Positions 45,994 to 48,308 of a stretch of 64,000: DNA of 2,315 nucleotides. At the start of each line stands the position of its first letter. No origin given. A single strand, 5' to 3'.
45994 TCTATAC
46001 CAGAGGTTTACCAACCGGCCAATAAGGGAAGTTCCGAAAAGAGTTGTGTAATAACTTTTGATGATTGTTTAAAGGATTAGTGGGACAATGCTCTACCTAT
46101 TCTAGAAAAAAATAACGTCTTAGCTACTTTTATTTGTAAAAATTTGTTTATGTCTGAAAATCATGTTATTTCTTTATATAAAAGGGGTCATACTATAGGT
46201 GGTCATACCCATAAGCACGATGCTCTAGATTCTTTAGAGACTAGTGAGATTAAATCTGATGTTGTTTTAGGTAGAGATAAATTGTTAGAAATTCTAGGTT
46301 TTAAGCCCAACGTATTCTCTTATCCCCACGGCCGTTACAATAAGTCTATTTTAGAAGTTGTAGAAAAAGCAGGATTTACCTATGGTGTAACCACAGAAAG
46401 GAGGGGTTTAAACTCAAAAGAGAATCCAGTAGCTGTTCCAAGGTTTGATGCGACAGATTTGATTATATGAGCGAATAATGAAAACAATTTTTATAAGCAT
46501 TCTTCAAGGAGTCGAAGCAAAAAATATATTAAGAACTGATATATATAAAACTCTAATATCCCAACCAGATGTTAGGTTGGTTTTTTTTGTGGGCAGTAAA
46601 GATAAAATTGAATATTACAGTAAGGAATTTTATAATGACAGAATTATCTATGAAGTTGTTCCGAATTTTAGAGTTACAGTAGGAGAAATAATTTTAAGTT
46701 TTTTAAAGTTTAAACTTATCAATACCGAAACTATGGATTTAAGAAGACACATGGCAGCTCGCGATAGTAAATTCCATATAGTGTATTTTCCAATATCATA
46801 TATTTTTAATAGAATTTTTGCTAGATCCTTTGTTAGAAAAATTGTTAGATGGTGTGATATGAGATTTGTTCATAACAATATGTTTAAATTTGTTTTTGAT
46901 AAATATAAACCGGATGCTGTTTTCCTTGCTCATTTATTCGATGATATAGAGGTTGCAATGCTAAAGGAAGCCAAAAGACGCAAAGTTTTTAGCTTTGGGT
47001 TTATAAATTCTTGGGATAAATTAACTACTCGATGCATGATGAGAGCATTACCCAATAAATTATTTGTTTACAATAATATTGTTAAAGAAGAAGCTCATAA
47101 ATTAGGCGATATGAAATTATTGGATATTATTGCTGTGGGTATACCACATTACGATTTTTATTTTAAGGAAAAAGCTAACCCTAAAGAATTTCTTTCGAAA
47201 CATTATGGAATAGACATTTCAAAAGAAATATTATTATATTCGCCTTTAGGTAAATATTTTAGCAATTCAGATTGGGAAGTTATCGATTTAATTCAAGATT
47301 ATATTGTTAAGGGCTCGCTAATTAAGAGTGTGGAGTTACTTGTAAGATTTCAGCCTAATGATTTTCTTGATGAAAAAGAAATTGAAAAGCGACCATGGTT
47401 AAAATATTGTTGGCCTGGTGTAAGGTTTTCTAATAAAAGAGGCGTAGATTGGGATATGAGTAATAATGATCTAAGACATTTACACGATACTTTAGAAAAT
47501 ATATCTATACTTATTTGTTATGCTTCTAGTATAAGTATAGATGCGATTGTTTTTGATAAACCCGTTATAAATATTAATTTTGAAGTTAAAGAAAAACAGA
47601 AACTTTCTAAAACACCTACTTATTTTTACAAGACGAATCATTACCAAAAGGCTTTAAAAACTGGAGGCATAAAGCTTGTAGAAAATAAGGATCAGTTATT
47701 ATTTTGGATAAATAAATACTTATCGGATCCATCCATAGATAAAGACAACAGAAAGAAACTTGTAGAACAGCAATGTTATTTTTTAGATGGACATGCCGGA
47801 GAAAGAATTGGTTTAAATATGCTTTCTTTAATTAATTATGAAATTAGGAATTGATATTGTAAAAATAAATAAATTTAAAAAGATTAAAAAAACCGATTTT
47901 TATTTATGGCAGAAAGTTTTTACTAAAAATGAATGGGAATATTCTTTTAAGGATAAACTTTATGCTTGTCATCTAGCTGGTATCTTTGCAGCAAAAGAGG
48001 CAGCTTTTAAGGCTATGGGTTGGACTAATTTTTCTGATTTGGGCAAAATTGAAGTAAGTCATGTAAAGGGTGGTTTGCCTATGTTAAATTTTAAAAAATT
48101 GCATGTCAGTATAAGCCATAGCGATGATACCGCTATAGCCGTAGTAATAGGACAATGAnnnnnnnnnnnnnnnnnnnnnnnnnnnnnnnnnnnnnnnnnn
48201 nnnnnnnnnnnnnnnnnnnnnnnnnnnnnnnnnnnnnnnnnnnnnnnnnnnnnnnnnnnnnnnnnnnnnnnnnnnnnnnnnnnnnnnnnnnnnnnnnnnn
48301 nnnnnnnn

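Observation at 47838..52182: Self-contained ACP cassette (AcpS - FkbH-like - ACP - MaoC dehydratase - SDR ketoreductase - unknown 337-aa protein) embedded in the glycosylation island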

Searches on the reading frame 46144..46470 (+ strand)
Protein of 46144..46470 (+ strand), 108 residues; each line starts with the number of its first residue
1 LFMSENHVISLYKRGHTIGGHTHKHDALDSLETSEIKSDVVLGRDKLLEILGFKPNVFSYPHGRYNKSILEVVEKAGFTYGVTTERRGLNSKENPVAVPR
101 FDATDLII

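Call 8: search_protein_families(library=pfam, proteins=[window:46144-46470:+], max_evalue=0.001)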
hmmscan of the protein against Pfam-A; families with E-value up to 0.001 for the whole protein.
window:46144-46470:+ (108 aa): 2 families
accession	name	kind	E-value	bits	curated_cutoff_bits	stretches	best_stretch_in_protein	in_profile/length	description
PF01522.26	Polysacc_deac_1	-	1.7e-15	57.5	23.1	1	8-80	51-123/124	Polysaccharide deacetylase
PF03065.20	Glyco_hydro_57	-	1.3e-06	28.4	21.2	1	23-98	110-186/291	Glycosyl hydrolase family 57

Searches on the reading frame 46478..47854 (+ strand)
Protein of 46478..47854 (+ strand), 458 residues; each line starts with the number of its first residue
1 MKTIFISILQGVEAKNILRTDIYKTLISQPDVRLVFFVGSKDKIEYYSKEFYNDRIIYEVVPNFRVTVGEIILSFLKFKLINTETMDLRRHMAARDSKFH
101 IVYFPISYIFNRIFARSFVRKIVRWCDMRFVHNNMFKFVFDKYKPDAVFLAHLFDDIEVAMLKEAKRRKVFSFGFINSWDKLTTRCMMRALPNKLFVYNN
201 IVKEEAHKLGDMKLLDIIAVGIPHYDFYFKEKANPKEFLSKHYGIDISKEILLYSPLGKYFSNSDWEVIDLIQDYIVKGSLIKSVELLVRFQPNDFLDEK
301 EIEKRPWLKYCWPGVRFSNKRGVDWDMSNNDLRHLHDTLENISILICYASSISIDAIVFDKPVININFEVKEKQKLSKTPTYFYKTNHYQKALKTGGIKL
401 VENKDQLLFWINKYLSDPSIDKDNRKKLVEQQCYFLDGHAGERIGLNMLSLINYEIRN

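Call 3: search_protein_families(library=pfam, proteins=[window:46478-47854:+], max_evalue=0.01)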
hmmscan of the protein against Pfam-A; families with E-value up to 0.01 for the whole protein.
window:46478-47854:+ (458 aa): 1 family
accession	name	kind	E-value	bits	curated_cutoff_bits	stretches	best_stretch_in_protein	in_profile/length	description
PF04464.20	Glyphos_transf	-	1e-09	38.3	22.1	2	326-445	254-362/367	CDP-Glycerol:Poly(glycerophosphate) glycerophosphotransferase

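Call 4: search_protein_families(library=ncbifam, proteins=[window:46478-47854:+], max_evalue=0.01)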
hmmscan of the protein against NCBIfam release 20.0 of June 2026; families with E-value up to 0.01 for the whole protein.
window:46478-47854:+ (458 aa): 1 family
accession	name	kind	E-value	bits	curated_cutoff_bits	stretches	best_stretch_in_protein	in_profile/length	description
NF046086.1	BFO_1060_trans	domain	9.6e-09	34.8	200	2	126-255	29-168/365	BFO_1060 family glycosyltransferase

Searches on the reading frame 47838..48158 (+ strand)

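Call 3: search_protein_families(library=pfam, proteins=[window:47838-48158:+], max_evalue=0.01)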
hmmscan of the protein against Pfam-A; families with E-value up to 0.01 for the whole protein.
window:47838-48158:+ (106 aa): 1 family
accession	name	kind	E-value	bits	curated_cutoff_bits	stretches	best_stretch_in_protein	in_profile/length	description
PF01648.25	ACPS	-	2.9e-15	56.7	25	1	3-102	2-110/111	4'-phosphopantetheinyl transferase superfamily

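Call 4: search_protein_families(library=ncbifam, proteins=[window:47838-48158:+], max_evalue=0.01)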
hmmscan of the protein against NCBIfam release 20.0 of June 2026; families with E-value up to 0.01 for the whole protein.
window:47838-48158:+ (106 aa): 14 families
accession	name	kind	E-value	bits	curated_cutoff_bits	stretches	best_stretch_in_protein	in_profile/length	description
TIGR00556.1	pantethn_trn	domain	3.3e-16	59.6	45.35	1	1-105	3-125/128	phosphopantetheine--protein transferase domain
NF011251.0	PRK14657.1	equivalog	1.6e-13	50.8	165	1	3-104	5-120/123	holo-[acyl-carrier-protein] synthase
NF011250.0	PRK14656.1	equivalog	3e-13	50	175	1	3-101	5-119/126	holo-[acyl-carrier-protein] synthase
NF000832.0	PRK00070.3-2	equivalog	3.8e-13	49.8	107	1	3-84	5-80/116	holo-ACP synthase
TIGR00516.1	acpS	equivalog_domain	1.4e-12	48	59.8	1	2-104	4-119/125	holo-ACP synthase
NF000831.0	PRK00070.3-1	equivalog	3.7e-11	43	124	1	2-68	5-72/130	holo-ACP synthase AcpS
NF011253.0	PRK14659.1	equivalog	6.9e-10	39.6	156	1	3-104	5-118/123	holo-[acyl-carrier-protein] synthase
NF011254.0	PRK14660.1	equivalog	1e-09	38.4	195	1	3-99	5-117/125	holo-[acyl-carrier-protein] synthase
NF000835.0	PRK00070.4-1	equivalog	1.7e-08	34.8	128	1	3-105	5-111/115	holo-ACP synthase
NF011257.0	PRK14663.1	equivalog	7.7e-08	32.4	186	1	1-66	1-66/123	holo-[acyl-carrier-protein] synthase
NF011256.0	PRK14662.1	equivalog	1.9e-07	31.4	150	1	3-103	5-115/123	4'-phosphopantetheinyl transferase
NF011252.0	PRK14658.1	equivalog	9e-05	22.5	149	1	4-105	6-109/115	holo-ACP synthase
NF011255.0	PRK14661.1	equivalog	0.00068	19.6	209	1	3-104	5-106/169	holo-[acyl-carrier-protein] synthase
NF007604.0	PRK10251.1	equivalog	0.0023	17.5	169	0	2-63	106-164/209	enterobactin synthase subunit EntD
